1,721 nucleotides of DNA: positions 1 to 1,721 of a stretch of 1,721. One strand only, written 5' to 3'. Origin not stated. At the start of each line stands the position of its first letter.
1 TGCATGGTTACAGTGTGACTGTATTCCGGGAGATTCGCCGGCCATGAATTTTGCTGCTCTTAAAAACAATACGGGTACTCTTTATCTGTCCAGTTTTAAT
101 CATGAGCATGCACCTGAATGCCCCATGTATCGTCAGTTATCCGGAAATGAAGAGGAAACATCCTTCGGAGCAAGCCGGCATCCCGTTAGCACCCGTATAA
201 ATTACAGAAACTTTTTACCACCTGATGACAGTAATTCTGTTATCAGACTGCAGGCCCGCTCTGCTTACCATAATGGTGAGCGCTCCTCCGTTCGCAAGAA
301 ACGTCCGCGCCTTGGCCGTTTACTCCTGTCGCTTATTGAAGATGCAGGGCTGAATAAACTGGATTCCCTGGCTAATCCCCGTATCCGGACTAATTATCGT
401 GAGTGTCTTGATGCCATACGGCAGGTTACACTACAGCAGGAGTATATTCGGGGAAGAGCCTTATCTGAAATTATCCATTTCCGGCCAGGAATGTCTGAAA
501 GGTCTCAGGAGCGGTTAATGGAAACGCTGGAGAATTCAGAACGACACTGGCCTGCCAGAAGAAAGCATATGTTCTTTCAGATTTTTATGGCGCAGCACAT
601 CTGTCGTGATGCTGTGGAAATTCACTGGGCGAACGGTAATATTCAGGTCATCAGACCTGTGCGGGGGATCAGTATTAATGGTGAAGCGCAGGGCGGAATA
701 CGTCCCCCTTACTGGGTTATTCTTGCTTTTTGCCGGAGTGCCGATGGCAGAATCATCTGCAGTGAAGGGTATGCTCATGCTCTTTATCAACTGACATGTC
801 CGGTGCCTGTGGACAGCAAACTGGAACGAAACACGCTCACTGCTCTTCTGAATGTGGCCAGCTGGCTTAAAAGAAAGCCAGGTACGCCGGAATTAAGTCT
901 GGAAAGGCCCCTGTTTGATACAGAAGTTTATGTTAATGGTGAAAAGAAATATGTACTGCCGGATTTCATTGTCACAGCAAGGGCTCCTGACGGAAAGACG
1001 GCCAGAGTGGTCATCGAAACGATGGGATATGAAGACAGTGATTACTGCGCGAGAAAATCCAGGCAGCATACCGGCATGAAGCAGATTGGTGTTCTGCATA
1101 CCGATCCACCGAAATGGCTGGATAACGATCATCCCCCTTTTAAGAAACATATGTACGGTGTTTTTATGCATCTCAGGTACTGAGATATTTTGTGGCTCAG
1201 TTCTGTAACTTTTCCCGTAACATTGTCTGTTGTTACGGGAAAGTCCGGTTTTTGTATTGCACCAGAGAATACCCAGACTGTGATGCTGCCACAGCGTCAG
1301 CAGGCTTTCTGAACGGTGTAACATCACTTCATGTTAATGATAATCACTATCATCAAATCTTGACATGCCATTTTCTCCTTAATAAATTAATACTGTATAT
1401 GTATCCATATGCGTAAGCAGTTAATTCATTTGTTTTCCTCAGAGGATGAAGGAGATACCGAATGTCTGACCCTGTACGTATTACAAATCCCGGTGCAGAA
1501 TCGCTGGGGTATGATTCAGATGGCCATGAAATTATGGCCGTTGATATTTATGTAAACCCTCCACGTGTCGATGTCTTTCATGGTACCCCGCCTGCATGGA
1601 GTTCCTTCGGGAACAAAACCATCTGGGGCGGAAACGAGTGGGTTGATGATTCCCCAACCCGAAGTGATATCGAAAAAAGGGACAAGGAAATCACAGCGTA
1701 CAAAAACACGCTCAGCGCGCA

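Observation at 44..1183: Uncharacterized 379-aa protein encoded directly upstream of, and co-oriented with, an SOS/iron-regulated colicin gene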

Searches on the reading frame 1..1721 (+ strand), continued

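Call 36: predict_structure(alignment_id=A1)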
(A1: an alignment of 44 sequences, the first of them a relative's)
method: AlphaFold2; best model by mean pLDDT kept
length: 448 residues; sequences in the alignment: 44
mean_pLDDT: 83.2   pTM: 0.78
mean pLDDT of the five models: 83.2, 82.6, 82.3, 82.1, 78.8
residues with pLDDT >= 90: 217; 70-90: 152; 50-70: 56; < 50: 23
segments of 3 or more residues with pLDDT < 50: 103-106, 135-152
pLDDT, mean of each block of 10 residues (from residue 1): 79 82 90 86 92 87 71 80 76 78 50 75 86 45 33 69 97 91 70 96 93 92 94 81 92 93 90 91 78 95 91 92 89 94 92 95 87 93 94 78 68 90 74 84 86
secondary structure, 60 per line:
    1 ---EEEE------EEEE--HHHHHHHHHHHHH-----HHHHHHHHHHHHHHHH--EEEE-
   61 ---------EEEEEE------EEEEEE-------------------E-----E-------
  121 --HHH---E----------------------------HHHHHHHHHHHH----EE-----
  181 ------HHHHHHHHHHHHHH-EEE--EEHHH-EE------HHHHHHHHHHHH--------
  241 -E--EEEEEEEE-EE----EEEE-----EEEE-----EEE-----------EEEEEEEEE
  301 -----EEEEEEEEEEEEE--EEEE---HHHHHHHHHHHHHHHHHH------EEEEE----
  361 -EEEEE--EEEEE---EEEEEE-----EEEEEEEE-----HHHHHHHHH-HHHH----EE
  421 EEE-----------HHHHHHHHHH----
elements in order: E4-7 E14-17 H20-32 H38-53 E56-59 E70-75 E82-87 H158-169 H187-200 E202-204 H221-232 E245-252 E260-263 E269-272 E278-280 E292-300 E306-318 E321-324 H328-345 E352-356 E362-366 E369-373 E377-382 E388-395 H401-409 H411-414 E419-423 H435-444

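Call 39: search_protein_representatives(alignment_id=A1)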
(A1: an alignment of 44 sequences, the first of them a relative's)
Query: 44 sequences, 447 profile positions. Proteins with E-value up to 0.001 (for the whole library): 775; up to 1e-10: 486; up to 1e-30: 70. The best 150 are listed.
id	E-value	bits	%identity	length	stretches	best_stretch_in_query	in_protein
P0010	2.4e-219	744.9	-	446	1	1-445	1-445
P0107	2.0e-175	600.2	-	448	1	12-445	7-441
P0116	7.7e-158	542.2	-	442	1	3-444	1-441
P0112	4.0e-154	530.0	-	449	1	3-443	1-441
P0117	7.3e-141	486.3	-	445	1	1-443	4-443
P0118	2.0e-125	435.4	-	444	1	3-444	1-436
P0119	1.2e-120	419.6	-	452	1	3-444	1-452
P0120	4.0e-118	411.3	-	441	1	3-445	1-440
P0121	9.7e-100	350.7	-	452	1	3-442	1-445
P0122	3.2e-96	339.1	-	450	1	3-444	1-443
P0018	1.1e-94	334.0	-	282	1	71-345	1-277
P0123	1.2e-93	330.7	-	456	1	3-443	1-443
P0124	4.5e-93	328.7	-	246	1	1-246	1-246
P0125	3.0e-87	309.6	-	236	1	147-336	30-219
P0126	1.2e-84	300.9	-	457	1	3-443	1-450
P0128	2.9e-62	227.2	-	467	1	3-444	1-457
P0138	2.9e-42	161.3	-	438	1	14-420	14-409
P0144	6.3e-39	150.3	-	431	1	15-439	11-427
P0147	2.6e-37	145.0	-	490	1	34-439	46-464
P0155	1.6e-35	139.1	-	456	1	18-418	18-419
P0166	2.3e-32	128.6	-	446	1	5-444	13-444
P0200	4.0e-29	118.0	-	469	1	1-418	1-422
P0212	2.4e-28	115.4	-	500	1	14-441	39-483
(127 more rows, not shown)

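Call 44: find_encoding_contigs(protein=P0138, flank=8000, max_places=3)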
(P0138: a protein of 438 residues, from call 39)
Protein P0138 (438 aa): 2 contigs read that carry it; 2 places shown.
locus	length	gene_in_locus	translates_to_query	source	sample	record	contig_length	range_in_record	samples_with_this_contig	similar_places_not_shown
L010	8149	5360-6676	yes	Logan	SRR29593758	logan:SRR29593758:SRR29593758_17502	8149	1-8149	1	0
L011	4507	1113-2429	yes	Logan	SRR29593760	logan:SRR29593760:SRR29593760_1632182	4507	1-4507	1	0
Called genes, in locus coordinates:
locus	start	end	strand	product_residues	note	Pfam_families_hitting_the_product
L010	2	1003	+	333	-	?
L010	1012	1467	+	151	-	-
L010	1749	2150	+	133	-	PF00436:SSB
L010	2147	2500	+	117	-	-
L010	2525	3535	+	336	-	PF03783:CsgG, PF06347:SH3_4 (weak), PF08239:SH3_3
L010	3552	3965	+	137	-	-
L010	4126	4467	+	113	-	-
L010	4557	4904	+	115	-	-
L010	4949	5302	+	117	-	-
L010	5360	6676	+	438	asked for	PF27227:Endonuc-like_C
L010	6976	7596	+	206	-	PF12101:DUF3577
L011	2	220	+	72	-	?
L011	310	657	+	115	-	-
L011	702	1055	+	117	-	-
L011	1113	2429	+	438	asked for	PF27227:Endonuc-like_C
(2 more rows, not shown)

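Call 45: find_encoding_contigs(protein=P0155, flank=8000, max_places=3)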
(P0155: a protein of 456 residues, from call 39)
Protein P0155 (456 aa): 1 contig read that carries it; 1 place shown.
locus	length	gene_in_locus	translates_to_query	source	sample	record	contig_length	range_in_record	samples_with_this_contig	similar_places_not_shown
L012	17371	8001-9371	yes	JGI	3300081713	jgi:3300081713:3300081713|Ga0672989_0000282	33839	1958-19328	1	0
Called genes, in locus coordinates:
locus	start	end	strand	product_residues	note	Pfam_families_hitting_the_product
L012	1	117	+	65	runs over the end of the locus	-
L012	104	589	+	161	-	-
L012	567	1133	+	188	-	-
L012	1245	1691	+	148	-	-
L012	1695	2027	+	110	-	-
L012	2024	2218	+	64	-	-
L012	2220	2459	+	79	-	PF04973:NMN_transporter (weak)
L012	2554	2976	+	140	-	-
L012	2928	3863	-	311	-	-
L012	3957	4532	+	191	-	-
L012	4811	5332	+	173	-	-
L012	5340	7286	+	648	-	PF12482:DUF3701, PF00589:Phage_integrase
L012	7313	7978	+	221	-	PF04831:POPDC1-3 (weak), PF00027:cNMP_binding (weak)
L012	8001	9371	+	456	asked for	PF27227:Endonuc-like_C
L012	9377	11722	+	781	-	PF01751:Toprim, PF01131:Topoisom_bac, PF01396:Zn_ribbon_Top1, PF18974:DUF5710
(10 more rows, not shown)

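Call 46: profile_search(alignment_id=A2)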
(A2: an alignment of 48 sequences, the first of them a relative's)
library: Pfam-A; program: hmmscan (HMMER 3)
A. the first sequence (448 residues): domains with independent E <= 10: 1; with E <= 0.001: 0
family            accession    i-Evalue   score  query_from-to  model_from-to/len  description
DUF790            PF05626.16        0.4     9.9     369-415       303-345/387  Protein of unknown function (DUF790)
B. every sequence of the alignment scanned on its own (48 sequences): families by number of members that match
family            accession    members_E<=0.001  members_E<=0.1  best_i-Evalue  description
DUF790            PF05626.16                 7              19        5.2e-05  Protein of unknown function (DUF790)
DUF1173           PF06666.16                 1               3        1.0e-03  Protein of unknown function (DUF1173)
RE_endonuc        PF19778.5                  0               1        8.1e-03  Endonuclease domain
IcmW              PF23130.1                  0               1        9.0e-02  IcmW

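Call 50: fold_search(model_id=the predicted structure, library=afdb50)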
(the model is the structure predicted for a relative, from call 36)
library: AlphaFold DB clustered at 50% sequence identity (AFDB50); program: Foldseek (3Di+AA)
matches with E <= 10: 1718; with E <= 0.001: 162
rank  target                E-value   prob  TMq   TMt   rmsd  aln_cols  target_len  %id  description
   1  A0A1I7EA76            1.3e-60  1.00  0.71  0.72  17.4       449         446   55  Uncharacterized protein [Kosakonia arachidis]
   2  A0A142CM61            2.5e-59  1.00  0.48  0.53  17.7       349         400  100  YagA [Shigella dysenteriae 1]
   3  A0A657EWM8            4.9e-58  1.00  0.48  0.61  17.8       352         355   98  YagA (Fragment) [Salmonella enteritidis]
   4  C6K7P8                1.0e-52  1.00  0.42  0.36  19.6       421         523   77  Putative YagA/OmpC fusion protein [Escherichia coli]
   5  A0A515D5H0            2.0e-48  1.00  0.69  0.70  16.6       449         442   41  DUF1173 family protein [Serratia liquefaciens]
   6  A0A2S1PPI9            1.3e-45  1.00  0.38  0.53  17.2       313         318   93  YagA [Escherichia coli]
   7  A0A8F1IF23            8.7e-44  1.00  0.38  0.46  17.2       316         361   89  YagA [Escherichia coli]
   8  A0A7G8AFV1            6.5e-43  1.00  0.66  0.65  16.3       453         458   33  Uncharacterized protein [Enterobacter roggenkampii]
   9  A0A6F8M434            1.4e-41  1.00  0.49  0.93   1.9       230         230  100  Uncharacterized protein [Escherichia coli]
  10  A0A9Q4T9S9            7.6e-41  1.00  0.66  0.65  15.5       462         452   34  Uncharacterized protein [Cronobacter dublinensis]
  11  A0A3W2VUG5            1.0e-37  1.00  0.44  0.93   1.7       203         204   99  Uncharacterized protein [Escherichia coli]
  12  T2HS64                2.1e-37  1.00  0.47  0.90   5.6       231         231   97  Uncharacterized protein [Escherichia coli]
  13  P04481                9.8e-37  1.00  0.45  0.91   2.5       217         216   88  Uncharacterized protein in cib 5'region (Fragment)
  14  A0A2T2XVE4            9.6e-35  1.00  0.65  0.65  17.7       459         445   29  Uncharacterized protein [Kluyvera genomosp. 2]
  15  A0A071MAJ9            1.7e-32  1.00  0.63  0.60  16.5       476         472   25  Uncharacterized protein [Burkholderia cenocepacia]
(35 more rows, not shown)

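Call 51: search_dna_similar(query=L001:4649-5992:+, collection=plasmids, mode=protein, rows=spread, max_rows=40, max_evalue=0.00001)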
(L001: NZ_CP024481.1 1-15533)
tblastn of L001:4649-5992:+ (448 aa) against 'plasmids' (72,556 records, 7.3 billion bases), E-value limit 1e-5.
Records with a match: 1439; places in all: 1582; records where one place covers at least 80% of the query: 1158.
Best place of each record, by identity: >=99% 516; 95-99% 606; 90-95% 29; 80-90% 42; 60-80% 5; <60% 241.
By first word of the organism name: Escherichia 943; Salmonella 208; Shigella 61; Enterobacter 56; Serratia 25; Klebsiella 19; Rhizobium 15; Citrobacter 11; Sphingomonas 11; Yersinia 10; and 32 more.
By predicted mobility (MOB-suite, as given by PLSDB): conjugative 1283; non-mobilizable 100; mobilizable 56.
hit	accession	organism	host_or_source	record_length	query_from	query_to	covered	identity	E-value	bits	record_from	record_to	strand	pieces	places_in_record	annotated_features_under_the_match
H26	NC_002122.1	Shigella sonnei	-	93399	1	448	100%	100.0%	0e+0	908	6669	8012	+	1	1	yagA: protein YagA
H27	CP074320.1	Salmonella enterica subsp. enterica serovar Derby str. 626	environmental,filter dairy farm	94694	1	448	100%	100.0%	0e+0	908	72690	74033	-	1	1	hypothetical protein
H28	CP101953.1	Escherichia coli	Microbe organism,goat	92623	1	448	100%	100.0%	0e+0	908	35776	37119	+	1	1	hypothetical protein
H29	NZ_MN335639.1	Escherichia coli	-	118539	1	448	100%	100.0%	0e+0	908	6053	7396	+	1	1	yagA: protein YagA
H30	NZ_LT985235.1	Escherichia coli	-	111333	1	448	100%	100.0%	0e+0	908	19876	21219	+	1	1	yagA: protein YagA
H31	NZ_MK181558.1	Escherichia coli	-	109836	1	448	100%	100.0%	0e+0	908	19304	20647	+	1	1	yagA: protein YagA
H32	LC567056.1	Escherichia coli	-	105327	1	448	100%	100.0%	0e+0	908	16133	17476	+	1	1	yagA: hypothetical protein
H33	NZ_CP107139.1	Escherichia coli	Urine,human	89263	1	448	100%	100.0%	0e+0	908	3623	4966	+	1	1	yagA: protein YagA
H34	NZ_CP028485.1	Escherichia coli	Homo sapiens,sputum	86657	1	448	100%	99.8%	0e+0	907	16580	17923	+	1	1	yagA: protein YagA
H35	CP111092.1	Salmonella enterica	Homo sapiens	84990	1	448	100%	99.8%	0e+0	907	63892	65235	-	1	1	record has no annotation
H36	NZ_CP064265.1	Salmonella enterica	Human gut,cell culture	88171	1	448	100%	99.8%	0e+0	905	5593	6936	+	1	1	yagA: protein YagA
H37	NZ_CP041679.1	Escherichia coli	Homo sapiens,rectum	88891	1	448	100%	98.9%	0e+0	902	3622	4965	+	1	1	yagA: protein YagA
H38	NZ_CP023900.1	Escherichia coli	Homo sapiens,rectal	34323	1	448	100%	98.7%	0e+0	899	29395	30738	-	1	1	yagA: protein YagA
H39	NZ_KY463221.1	Escherichia coli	-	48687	1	448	100%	98.7%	0e+0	899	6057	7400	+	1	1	yagA: protein YagA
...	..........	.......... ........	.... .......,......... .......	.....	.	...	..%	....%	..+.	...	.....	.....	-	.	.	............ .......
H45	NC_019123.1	Salmonella enterica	-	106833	1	448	100%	97.8%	0e+0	893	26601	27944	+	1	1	yagA: protein YagA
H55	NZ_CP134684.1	Citrobacter portucalensis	Larus michahellis,bacteria,cloaca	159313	1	446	100%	57.3%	3e-154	491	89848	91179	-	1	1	hypothetical protein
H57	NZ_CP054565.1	Escherichia coli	Homo sapiens,whole organism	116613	1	235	52%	91.1%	3e-127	413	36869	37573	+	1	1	none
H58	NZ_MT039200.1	Serratia proteamaculans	-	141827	4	411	91%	39.9%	7e-80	276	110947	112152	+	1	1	none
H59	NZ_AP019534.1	Enterobacter asburiae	Homo sapiens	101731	4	441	98%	30.9%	1e-49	189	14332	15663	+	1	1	hypothetical protein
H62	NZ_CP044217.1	Mesorhizobium terrae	soil,soil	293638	18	418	90%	23.1%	2e-10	71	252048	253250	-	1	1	hypothetical protein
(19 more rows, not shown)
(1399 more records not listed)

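Call 52: search_dna_similar(query=L001:4649-5992:+, collection=phages, mode=protein, max_rows=15, max_evalue=0.001)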
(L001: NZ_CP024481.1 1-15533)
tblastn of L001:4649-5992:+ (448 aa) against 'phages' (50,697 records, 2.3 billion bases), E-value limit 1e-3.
No match.

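Call 53: get_annotated_region(hit=H55, flank=7000)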
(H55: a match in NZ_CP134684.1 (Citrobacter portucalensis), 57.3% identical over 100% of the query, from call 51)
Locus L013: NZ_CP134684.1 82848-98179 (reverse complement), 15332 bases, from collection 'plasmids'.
description: Citrobacter portucalensis strain 64A:C plasmid unnamed1, complete sequence
organism: Citrobacter portucalensis (NCBI taxid 1639133)
taxonomy: Bacteria; Pseudomonadota; Gammaproteobacteria; Enterobacterales; Enterobacteriaceae; Citrobacter; Citrobacter portucalensis
host: -; source: Larus michahellis,bacteria,cloaca; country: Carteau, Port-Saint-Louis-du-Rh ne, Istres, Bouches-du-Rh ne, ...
typing (MOB-suite, as given by PLSDB): mobilizable; replicon IncFIB,IncFII; relaxase MOBP
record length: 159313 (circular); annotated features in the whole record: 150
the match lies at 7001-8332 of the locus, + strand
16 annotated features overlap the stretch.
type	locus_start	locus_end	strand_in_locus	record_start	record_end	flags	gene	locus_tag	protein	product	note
CDS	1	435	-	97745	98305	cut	-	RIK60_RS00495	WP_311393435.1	transcription termination factor NusG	-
CDS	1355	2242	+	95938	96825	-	repA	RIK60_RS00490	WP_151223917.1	incFII family plasmid replication initiator RepA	GO:0006276 - plasmid maintenance [Evidence IEA]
CDS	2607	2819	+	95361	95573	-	-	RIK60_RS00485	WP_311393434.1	hypothetical protein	-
CDS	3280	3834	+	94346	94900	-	-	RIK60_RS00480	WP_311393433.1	hypothetical protein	-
CDS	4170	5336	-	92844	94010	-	iadA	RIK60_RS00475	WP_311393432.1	beta-aspartyl-peptidase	GO:0006508 - proteolysis [Evidence IEA]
CDS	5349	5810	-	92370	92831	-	-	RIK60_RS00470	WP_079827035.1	YjiG family protein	-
CDS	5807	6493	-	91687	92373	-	-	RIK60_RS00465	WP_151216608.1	nucleoside recognition domain-containing protein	-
CDS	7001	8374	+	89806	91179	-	-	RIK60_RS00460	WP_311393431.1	hypothetical protein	-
CDS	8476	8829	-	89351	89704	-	-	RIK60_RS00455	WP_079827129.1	nuclear transport factor 2 family protein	-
CDS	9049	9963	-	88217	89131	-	rarD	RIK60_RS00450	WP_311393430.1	EamA family transporter RarD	GO:0006810 - transport [Evidence IEA]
CDS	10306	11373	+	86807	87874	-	-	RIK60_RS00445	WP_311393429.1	hypothetical protein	-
CDS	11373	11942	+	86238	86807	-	-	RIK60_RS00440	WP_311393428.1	LemA family protein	-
CDS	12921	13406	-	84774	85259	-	-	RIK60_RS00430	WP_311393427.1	GNAT family N-acetyltransferase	-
CDS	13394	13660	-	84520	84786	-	-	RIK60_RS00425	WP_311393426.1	DUF1778 domain-containing protein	-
CDS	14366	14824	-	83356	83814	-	-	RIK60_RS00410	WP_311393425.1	hypothetical protein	-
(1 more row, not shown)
